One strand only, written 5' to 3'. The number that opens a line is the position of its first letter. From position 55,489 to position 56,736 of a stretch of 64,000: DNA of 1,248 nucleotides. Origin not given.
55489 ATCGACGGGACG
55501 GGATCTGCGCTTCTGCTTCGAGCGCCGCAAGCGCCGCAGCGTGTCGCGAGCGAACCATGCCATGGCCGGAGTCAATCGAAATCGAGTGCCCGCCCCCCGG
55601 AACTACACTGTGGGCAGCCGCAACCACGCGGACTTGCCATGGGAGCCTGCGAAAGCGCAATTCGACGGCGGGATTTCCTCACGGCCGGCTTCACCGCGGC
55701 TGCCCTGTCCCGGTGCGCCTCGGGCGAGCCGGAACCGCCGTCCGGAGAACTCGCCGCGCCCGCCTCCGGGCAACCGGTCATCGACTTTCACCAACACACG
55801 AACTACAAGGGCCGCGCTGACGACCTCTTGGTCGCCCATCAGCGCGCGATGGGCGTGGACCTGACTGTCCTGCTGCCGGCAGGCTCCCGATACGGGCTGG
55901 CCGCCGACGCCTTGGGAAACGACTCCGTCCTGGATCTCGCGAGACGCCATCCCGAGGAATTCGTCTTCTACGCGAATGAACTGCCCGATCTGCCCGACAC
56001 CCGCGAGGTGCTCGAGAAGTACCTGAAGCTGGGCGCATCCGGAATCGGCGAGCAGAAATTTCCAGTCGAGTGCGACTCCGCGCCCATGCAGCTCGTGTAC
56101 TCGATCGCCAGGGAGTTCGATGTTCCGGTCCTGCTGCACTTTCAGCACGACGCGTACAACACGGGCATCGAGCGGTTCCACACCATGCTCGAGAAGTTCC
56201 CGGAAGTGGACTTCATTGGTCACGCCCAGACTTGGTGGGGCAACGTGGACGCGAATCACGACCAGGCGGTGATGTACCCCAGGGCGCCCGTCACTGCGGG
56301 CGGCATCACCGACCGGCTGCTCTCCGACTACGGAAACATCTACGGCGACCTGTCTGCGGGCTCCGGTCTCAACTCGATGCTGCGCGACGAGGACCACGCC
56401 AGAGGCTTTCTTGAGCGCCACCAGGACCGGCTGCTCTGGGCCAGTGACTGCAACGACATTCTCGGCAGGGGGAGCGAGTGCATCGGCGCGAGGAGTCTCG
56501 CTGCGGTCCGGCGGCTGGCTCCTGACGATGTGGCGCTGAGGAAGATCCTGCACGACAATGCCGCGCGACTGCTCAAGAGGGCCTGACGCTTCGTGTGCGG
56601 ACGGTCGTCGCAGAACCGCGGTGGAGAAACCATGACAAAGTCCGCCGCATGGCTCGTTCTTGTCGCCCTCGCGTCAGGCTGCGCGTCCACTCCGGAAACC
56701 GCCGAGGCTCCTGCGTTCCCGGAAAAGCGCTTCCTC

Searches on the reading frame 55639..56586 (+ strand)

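Call 15: search_protein_families(library=pfam, proteins=[window:55639-56586:+], max_evalue=0.001)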
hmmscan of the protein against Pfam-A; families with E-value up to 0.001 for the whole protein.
window:55639-56586:+ (315 aa): 1 family
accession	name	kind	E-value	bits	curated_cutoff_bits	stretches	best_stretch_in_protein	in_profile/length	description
PF04909.20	Amidohydro_2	-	2.8e-12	47.4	26.4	1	48-313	1-288/289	Amidohydrolase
